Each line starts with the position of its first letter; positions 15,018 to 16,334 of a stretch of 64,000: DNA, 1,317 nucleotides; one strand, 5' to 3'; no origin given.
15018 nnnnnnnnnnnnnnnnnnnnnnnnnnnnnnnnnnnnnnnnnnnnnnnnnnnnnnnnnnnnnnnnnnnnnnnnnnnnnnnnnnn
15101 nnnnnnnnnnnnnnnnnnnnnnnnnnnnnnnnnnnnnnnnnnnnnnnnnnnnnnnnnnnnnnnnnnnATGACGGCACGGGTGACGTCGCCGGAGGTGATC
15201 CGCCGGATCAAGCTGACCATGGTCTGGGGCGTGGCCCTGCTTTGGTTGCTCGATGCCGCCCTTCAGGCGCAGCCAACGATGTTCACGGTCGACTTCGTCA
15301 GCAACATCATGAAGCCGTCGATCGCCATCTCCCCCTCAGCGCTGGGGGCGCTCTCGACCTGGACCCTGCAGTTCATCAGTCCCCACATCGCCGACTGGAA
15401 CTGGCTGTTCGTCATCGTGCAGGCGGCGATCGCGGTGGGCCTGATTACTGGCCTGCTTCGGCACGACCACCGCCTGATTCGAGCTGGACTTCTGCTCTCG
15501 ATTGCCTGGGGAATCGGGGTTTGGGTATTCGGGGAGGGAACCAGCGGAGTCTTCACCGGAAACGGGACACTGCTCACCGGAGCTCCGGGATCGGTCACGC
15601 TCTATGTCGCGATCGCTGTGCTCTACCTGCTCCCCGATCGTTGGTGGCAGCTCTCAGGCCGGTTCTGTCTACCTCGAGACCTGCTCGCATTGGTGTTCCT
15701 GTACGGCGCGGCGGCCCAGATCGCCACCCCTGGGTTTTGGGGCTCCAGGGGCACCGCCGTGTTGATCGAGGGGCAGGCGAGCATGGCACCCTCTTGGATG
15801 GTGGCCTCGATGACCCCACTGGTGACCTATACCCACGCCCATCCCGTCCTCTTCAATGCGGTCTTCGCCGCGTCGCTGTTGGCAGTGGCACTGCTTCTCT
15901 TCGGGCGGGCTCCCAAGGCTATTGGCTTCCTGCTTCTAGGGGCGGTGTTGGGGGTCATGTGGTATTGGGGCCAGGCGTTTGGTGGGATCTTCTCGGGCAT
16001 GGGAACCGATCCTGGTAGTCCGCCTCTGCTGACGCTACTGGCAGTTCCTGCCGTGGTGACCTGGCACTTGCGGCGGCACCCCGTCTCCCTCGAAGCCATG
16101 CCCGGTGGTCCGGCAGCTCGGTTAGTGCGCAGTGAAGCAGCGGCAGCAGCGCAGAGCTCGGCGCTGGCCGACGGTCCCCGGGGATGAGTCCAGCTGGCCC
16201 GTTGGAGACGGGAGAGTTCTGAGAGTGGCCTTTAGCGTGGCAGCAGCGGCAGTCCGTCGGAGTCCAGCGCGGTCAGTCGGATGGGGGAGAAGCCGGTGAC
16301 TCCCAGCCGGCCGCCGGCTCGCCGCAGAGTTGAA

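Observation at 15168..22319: Two paralogous polytopic membrane proteins of an unrecognised family flank the CopA ATPase, and one is fused to a SCO1/SenC copper chaperone domain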

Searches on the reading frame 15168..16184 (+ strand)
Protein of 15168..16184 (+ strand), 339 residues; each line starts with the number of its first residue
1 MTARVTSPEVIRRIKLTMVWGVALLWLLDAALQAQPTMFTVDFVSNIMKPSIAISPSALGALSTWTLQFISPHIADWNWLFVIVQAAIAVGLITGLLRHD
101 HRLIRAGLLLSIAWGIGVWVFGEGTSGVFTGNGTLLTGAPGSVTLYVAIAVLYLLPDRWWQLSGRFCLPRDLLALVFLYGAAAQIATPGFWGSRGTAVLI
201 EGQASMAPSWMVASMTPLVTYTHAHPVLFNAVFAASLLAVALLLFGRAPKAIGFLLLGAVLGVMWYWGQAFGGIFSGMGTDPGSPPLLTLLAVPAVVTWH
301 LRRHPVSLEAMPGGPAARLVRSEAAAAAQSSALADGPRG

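Call 4: search_protein_families(library=pfam, proteins=[window:15168-16184:+], max_evalue=0.1)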
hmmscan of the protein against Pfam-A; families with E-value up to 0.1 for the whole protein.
window:15168-16184:+ (339 aa): 0 families

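Call 6: search_protein_families(library=ncbifam, proteins=[window:15168-16184:+], max_evalue=0.1)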
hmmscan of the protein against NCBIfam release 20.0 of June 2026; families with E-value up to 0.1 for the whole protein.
window:15168-16184:+ (339 aa): 0 families

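Call 7: find_homologous_proteins(query=window:15168-16184:+)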
Query window:15168-16184:+ (339 aa): 87 proteins with E <= 0.001 among 8000 candidates.
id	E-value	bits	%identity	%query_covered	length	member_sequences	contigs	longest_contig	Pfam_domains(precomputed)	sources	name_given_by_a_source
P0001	7.8e-216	734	100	100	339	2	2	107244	-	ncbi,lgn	ncbi:MAG: hypothetical protein WA751_02375 [Candidatus Dormiibacterota bacterium]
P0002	3.1e-167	574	79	100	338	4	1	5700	-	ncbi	ncbi:MAG: hypothetical protein WA976_07815 [Candidatus Dormiibacterota bacterium]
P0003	1.3e-164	565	78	100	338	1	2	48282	-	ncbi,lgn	ncbi:MAG: hypothetical protein ACRENX_13150 [Candidatus Dormibacteria bacterium]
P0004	3.0e-163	561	78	100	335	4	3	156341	-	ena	-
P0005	2.8e-160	551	83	89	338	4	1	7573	-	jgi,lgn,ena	-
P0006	3.3e-159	548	77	100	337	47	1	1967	-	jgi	jgi:hypothetical protein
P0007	1.4e-154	532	77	97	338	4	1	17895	-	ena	-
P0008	6.0e-152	524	75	94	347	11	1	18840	-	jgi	jgi:hypothetical protein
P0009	9.0e-151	520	75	91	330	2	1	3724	-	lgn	-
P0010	1.2e-139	483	69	93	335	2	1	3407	-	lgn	-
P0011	4.3e-139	482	71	90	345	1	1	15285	-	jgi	jgi:hypothetical protein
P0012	3.6e-137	475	70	89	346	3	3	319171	-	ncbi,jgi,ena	ncbi:MAG: hypothetical protein WAO09_01865 [Candidatus Dormiibacterota bacterium]|jgi:hypothetical p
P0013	2.5e-136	472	65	99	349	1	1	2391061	-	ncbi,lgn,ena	-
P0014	4.1e-136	472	69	90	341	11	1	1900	-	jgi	jgi:hypothetical protein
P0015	1.9e-134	466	72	89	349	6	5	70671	-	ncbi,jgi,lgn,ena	jgi:hypothetical protein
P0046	5.9e-33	133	38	78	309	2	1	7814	-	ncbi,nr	ncbi:MAG: hypothetical protein M1396_03050, partial [Chloroflexi bacterium]|nr:hypothetical protein 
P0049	9.4e-26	109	34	83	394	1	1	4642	-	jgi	jgi:hypothetical protein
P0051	5.6e-25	106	31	91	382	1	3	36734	-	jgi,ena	-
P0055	3.4e-23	100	34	92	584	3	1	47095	PF02630.21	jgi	-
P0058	1.6e-22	98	35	83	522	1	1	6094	PF04314.19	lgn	-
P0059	2.7e-22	98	34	81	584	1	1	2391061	PF02630.21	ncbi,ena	-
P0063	1.8e-18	85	31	74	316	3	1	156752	-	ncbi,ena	-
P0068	6.9e-16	76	41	38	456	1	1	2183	-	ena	-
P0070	5.4e-15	73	33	40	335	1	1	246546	-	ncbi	-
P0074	1.6e-13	69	39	38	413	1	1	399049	-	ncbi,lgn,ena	-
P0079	8.6e-11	60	38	42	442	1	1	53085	-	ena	-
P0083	2.0e-9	55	34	37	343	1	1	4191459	-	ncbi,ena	-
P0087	1.7e-6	46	34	39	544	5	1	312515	PF02630.21,PF00578.28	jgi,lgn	jgi:cytochrome oxidase Cu insertion factor (SCO1/SenC/PrrC family)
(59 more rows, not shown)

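Call 11: find_homologous_proteins(query=A1)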
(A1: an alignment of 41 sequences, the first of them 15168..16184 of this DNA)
Query A1 (41 sequences) (339 aa, profile of the alignment): 1412 proteins with E <= 0.001 among 8000 candidates; the best 120 are listed.
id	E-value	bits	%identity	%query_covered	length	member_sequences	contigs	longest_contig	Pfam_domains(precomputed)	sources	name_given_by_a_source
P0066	9.1e-128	445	31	80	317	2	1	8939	-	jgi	jgi:hypothetical protein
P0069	6.7e-127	442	34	39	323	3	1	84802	-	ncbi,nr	ncbi:MAG TPA: hypothetical protein VMV16_09070 [Solirubrobacteraceae bacterium]|nr:hypothetical prot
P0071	1.4e-126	441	35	39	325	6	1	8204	-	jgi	jgi:hypothetical protein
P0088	8.4e-126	438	33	37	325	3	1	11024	-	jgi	jgi:hypothetical protein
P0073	1.0e-125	438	32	39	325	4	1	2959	-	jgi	-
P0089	2.6e-125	437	33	39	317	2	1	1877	-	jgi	-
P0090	7.3e-125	435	33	39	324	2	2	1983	-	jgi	jgi:hypothetical protein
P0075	1.6e-124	434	32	39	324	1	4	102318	-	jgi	jgi:hypothetical protein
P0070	2.2e-124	434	33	40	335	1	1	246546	-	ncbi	-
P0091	2.2e-123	430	35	40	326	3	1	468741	-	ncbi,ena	-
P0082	1.5e-121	424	31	86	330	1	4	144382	-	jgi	jgi:hypothetical protein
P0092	2.3e-121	424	33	38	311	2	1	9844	-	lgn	-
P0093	2.6e-121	424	33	40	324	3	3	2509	-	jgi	jgi:hypothetical protein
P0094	4.7e-121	423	30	80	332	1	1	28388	-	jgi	jgi:hypothetical protein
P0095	7.7e-121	422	32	39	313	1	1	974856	-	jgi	jgi:hypothetical protein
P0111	2.5e-119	417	30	77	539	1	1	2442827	PF24041.2,PF10634.16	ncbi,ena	-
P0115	4.7e-119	416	29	80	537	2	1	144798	PF24041.2,PF10634.16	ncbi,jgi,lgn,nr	ncbi:MAG TPA: iron transporter [Solirubrobacteraceae bacterium]|nr:iron transporter [Solirubrobacter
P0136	3.2e-118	413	29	78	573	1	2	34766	PF24041.2,PF10634.16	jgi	jgi:hypothetical protein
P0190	9.9e-117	408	32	76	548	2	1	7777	PF10634.16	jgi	jgi:uncharacterized protein involved in high-affinity Fe2+ transport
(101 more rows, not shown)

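Call 12: search_solved_structures(query=A1, max_evalue=10)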
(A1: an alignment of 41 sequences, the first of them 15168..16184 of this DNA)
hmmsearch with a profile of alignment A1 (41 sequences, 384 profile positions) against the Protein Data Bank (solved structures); distinct sequences matched with E-value up to 10: 0.

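Call 13: search_protein_families(library=pfam, proteins=[P0111, P0115, P0058, P0190, P0049, P0051, P0074, P0079, P0068, P0136], max_evalue=0.01)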
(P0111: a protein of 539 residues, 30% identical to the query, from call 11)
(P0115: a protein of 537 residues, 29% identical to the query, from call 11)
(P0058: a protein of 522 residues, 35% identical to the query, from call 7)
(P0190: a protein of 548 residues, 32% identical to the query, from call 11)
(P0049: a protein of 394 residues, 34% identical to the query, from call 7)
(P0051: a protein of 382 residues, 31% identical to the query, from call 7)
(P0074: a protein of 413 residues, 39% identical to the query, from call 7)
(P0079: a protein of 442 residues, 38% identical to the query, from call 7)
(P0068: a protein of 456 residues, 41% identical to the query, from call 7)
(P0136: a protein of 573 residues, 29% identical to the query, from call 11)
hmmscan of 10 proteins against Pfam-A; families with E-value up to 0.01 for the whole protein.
P0111 (539 aa): 2 families
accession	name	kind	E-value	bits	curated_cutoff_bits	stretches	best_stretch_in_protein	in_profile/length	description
PF10634.15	Iron_transport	-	5e-09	37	21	1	458-537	64-149/150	Fe2+ transport protein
PF24041.1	DUF7350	-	4.6e-06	27.2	27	1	425-533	18-125/125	Domain of unknown function (DUF7350)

P0115 (537 aa): 2 families
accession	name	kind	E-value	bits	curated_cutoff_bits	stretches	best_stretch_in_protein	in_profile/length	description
PF10634.15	Iron_transport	-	1.7e-08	35.3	21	1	456-534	64-148/150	Fe2+ transport protein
PF24041.1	DUF7350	-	4.6e-07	30.4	27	1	429-531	24-125/125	Domain of unknown function (DUF7350)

P0058 (522 aa): 1 family
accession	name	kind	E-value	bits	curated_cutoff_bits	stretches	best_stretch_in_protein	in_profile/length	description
PF04314.18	PCuAC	-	3.9e-10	40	29.4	1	364-461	11-108/109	Copper chaperone PCu(A)C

P0190 (548 aa): 2 families
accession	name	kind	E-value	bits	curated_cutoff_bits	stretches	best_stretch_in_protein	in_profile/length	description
PF10634.15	Iron_transport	-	1.6e-09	38.6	21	1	462-545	55-148/150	Fe2+ transport protein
PF24041.1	DUF7350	-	4.8e-05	23.9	27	1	440-541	24-124/125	Domain of unknown function (DUF7350)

P0049 (394 aa): 0 families

P0051 (382 aa): 0 families

P0074 (413 aa): 0 families

P0079 (442 aa): 0 families

P0068 (456 aa): 0 families

P0136 (573 aa): 2 families
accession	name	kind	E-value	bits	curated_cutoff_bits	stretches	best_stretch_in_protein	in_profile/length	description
PF10634.15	Iron_transport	-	1.1e-08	35.8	21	1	492-571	64-149/150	Fe2+ transport protein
PF24041.1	DUF7350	-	1.3e-05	25.7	27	1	473-567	31-125/125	Domain of unknown function (DUF7350)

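Call 16: find_encoding_contigs(protein=P0058, flank=6000, max_places=3)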
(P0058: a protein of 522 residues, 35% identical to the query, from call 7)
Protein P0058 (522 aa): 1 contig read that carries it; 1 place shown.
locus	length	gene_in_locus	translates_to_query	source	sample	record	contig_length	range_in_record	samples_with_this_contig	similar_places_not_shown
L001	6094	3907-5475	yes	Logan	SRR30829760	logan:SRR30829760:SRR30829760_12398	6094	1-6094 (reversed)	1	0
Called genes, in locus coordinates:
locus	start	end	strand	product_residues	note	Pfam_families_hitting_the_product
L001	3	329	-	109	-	?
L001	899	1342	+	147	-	PF04341:DUF485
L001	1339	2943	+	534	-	PF00474:SSF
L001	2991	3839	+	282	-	-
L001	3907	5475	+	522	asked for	PF04314:LpqE-like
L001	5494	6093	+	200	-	?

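Call 17: find_encoding_contigs(protein=P0115, flank=8000, max_places=3)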
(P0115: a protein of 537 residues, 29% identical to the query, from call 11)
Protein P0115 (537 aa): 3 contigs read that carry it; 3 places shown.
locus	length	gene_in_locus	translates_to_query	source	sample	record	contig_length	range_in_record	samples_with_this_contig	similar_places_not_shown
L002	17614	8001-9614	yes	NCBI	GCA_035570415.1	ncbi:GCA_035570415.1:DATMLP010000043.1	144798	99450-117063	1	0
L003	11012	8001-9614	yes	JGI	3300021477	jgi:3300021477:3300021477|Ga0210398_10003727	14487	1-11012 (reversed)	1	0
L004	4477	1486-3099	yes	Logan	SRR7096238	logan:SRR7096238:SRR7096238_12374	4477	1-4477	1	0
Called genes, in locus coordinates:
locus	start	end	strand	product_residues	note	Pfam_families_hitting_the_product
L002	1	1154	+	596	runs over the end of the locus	PF02734:Dak2, PF21645:FakA-like_M, PF13684:FakA-like_C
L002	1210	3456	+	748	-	PF17191:RecG_wedge (weak), PF00270:DEAD, PF00271:Helicase_C, PF19833:RecG_dom3_C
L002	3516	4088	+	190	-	PF03602:Cons_hypoth95, PF05175:MTS (weak), PF13847:Methyltransf_31 (weak), PF13649:Methyltransf_25 (weak)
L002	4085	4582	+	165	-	PF01467:CTP_transf_like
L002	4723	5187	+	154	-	-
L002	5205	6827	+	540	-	PF00501:AMP-binding, PF13193:AMP-binding_C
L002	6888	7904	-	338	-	-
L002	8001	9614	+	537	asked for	PF24041:DUF7350 (weak), PF10634:Iron_transport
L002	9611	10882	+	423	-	PF24152:DUF7405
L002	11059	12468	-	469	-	PF00578:AhpC-TSA (weak), PF02630:SCO1-SenC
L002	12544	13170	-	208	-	-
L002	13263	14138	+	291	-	-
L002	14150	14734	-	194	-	PF04542:Sigma70_r2, PF08281:Sigma70_r4_2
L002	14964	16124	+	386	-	PF09678:Caa3_CtaG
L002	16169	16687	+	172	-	PF02620:YceD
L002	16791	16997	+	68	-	PF01783:Ribosomal_L32p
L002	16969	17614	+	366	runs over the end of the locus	PF02504:FA_synthesis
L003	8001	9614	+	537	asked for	PF24041:DUF7350 (weak), PF10634:Iron_transport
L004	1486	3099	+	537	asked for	PF24041:DUF7350 (weak), PF10634:Iron_transport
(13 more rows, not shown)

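Call 18: predict_structure(alignment_id=A1)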
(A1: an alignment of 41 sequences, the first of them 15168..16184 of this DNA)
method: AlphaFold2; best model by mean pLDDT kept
length: 339 residues; sequences in the alignment: 41
mean_pLDDT: 89.8   pTM: 0.85
mean pLDDT of the five models: 89.8, 89.6, 88.7, 88.3, 87.3
residues with pLDDT >= 90: 222; 70-90: 95; 50-70: 20; < 50: 2
segments of 3 or more residues with pLDDT < 50: none
pLDDT, mean of each block of 10 residues (from residue 1): 70 96 98 91 87 87 92 94 98 98 98 95 81 84 95 93 83 95 92 90 92 95 96 97 86 96 96 92 96 91 73 69 86 70
secondary structure, 60 per line:
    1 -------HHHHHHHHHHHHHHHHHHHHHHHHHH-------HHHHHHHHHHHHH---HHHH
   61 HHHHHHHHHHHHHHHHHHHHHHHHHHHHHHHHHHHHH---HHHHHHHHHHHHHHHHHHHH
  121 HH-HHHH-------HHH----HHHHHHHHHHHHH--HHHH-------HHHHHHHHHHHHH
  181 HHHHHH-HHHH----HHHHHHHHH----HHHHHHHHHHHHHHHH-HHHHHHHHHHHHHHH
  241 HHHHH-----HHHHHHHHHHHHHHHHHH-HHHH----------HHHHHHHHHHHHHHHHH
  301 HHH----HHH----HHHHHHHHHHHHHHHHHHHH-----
elements in order: H8-33 H41-53 H57-97 H101-122 H124-127 H142-154 H157-160 H168-186 H188-191 H196-204 H209-224 H226-245 H251-268 H270-273 H284-303 H315-334

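Call 23: fold_search(model_id=the predicted structure, library=pdb)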
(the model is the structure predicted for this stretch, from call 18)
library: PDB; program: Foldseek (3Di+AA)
matches with E <= 10: 170; with E <= 0.001: 0
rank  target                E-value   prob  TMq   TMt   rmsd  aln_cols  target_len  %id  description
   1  9wfc_A                2.6e-01  0.91  0.38  0.22   9.5       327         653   13  Cryo-EM structure of GGCX-MGP complex (released 2026-04-01)
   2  9i6d_A                3.7e-01  0.10  0.14  0.13  22.1       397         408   11  Glutamate transporter homologue GltPh mutant P206R in Complex with L-Aspartate and Sodium Ions in Salipro (released 2026-02-18)
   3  9wf3_A                4.7e-01  0.93  0.42  0.25   8.3       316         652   12  Cryo-EM structure of GGCX-FIX complex (released 2026-04-01)
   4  9iqg_A                5.6e-01  0.14  0.18  0.12  24.7       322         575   14  Cryo-EM structure of MsRv1273c/72c from Mycobacterium smegmatis in the ATP|ADP+Vi-bound Occ (Vi) state (released 2025-05-14)
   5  9g71_A                6.1e-01  0.10  0.14  0.12  26.5       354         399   10  Cryo-EM structure of TTYH2 in complex with lipids in GDN (released 2025-05-21)
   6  4oaa_A                6.1e-01  0.08  0.14  0.12  20.4       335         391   14  Crystal structure of E. coli lactose permease G46W,G262W bound to sugar (released 2014-01-29)
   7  9l24_A                6.9e-01  0.77  0.39  0.22   8.6       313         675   13  cryo-EM structure of Vitamin K-dependent gamma-carboxylase complexed with Matrix Gla protein (released 2025-10-22)
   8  6d0k_B                7.6e-01  0.09  0.14  0.13  17.5       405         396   16  Crystal structure of a CLC-type fluoride/proton antiporter, E118Q mutant (released 2018-07-04)
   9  7yrq_A                8.2e-01  0.06  0.13  0.08  27.9       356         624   14  Cryo-EM structure of human Peroxisomal ABC Transporter ABCD1 (released 2023-03-22)
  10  8afa_B                8.9e-01  0.06  0.13  0.11  22.9       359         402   14  Cryo-EM structure of a substrate-bound glutamate transporter homologue GltTk encapsulated within a nanodisc (released 2023-04-05)
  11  4x2s_A                9.3e-01  0.05  0.11  0.10  22.7       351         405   13  Crystal structure of 276S/M395R-GltPh in inward-facing conformation (released 2015-02-04)
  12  7shn_B                1.0e+00  0.08  0.14  0.09  28.4       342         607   13  Cryo-EM structure of oleoyl-CoA-bound human peroxisomal fatty acid transporter ABCD1 (released 2021-11-03)
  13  8vp6_A                1.1e+00  0.08  0.14  0.09  25.6       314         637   12  Cryo-EM structure of the ABC transporter PCAT1 bound with Mg_class_2 (released 2024-10-30)
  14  6vbg_A                1.2e+00  0.08  0.16  0.14  19.2       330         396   14  Lactose permease complex with thiodigalactoside and nanobody 9043 (released 2020-11-25)
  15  6xwn_A                1.2e+00  0.06  0.14  0.11  20.0       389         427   15  Structure of glutamate transporter homologue GltTk in the presence of TBOA inhibitor (released 2020-03-04)
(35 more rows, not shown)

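Call 24: search_protein_families(library=pfam, proteins=[L002:6888-7904:-, L002:9611-10882:+, L002:11059-12468:-, L002:12544-13170:-, L002:13263-14138:+, L001:2991-3839:+, L001:5494-6093:+], max_evalue=0.05)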
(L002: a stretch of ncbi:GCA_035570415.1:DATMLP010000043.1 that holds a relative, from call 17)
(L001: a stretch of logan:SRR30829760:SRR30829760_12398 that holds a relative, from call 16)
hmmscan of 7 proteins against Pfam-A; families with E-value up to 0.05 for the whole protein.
L002:6888-7904:- (338 aa): 0 families

L002:9611-10882:+ (423 aa): 2 families
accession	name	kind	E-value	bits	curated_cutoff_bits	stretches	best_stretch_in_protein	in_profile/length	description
PF24152.1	DUF7405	-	1.6e-97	327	27.1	1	75-405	1-346/347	Family of unknown function (DUF7405)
PF20628.3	Dyp_perox_C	-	0.0046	17.2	20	1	231-366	6-132/166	Dyp-type peroxidase, C-terminal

L002:11059-12468:- (469 aa): 3 families
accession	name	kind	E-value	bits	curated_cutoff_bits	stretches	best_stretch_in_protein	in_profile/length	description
PF02630.20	SCO1-SenC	-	8.9e-13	48.8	22.8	1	314-445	3-130/134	SCO1/SenC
PF00578.27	AhpC-TSA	-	6.3e-06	26.6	26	1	310-377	3-69/124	AhpC/TSA family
PF13801.11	Metal_resist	-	0.00012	22.6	29.2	1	33-100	2-65/125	Heavy-metal resistance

L002:12544-13170:- (208 aa): 0 families

L002:13263-14138:+ (291 aa): 1 family
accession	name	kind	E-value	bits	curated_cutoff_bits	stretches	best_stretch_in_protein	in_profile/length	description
PF13801.11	Metal_resist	-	0.0034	18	29.2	1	41-110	5-74/125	Heavy-metal resistance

L001:2991-3839:+ (282 aa): 0 families

L001:5494-6093:+ (200 aa): 9 families
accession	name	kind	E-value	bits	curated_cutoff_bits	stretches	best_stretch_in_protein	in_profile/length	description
PF00455.28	DeoRC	-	1e-36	126.7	31.8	1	76-200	3-127/160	DeoR C terminal sensor domain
PF08220.18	HTH_DeoR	-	4.3e-13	49.2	21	1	6-57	1-52/57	DeoR-like helix-turn-helix domain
PF00392.27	GntR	-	8.5e-06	25.8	27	1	6-57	10-62/64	Bacterial regulatory proteins, gntR family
PF19187.6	HTH_PafC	-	0.00028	21.2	32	1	15-61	14-60/115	PafC helix-turn-helix domain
PF08279.18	HTH_11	-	0.00028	21.1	25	1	6-47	1-43/55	HTH domain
PF25213.1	HVO_A0261_N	-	0.0017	18.7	35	1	7-54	12-59/86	HVO_A0261 N-terminal domain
PF01047.28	MarR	-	0.012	15.9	24.6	1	7-53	5-51/59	MarR family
PF12840.13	HTH_20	-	0.024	15.1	27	0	22-52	21-51/51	Helix-turn-helix domain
PF13545.12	HTH_Crp_2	-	0.039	14.3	27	0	23-54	26-56/70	Crp-like helix-turn-helix domain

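Call 27: search_protein_families(library=pfam, alignment_id=A1, max_evalue=10)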
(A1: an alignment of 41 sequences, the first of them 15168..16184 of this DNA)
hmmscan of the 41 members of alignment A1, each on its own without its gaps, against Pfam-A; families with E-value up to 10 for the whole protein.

A. member 1, window:15168-16184:+ (339 aa): 0 families

B. families by the number of members that match (of 41 scanned): 19 families
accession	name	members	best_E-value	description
PF02630.20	SCO1-SenC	6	3.4e-12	SCO1/SenC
PF00578.27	AhpC-TSA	6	7.2e-07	AhpC/TSA family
PF08534.16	Redoxin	6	0.00035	Redoxin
PF04314.18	PCuAC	1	3.9e-10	Copper chaperone PCu(A)C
PF07681.17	DoxX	1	0.0051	DoxX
PF19609.4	DUF6114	1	0.048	Family of unknown function (DUF6114)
PF23711.1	DUF7156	1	0.072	Family of unknown function (DUF7156)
PF03124.20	EXS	1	0.094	EXS family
PF11351.13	GTA_holin_3TM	1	0.12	Holin of 3TMs, for gene-transfer release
PF21079.2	GDH_HM2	1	0.15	Glutamate dehydrogenase, helical motif 2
PF07675.18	Cleaved_Adhesin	1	0.19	Cleaved Adhesin Domain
PF19507.4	DUF6041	1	0.26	Family of unknown function (DUF6041)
PF02588.21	YitT_membrane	1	0.71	Uncharacterised 5xTM membrane BCR, YitT family COG1284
PF23997.1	DUF7315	1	1.4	Domain of unknown function (DUF7315)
PF24377.1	DUF7533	1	1.6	Family of unknown function (DUF7533)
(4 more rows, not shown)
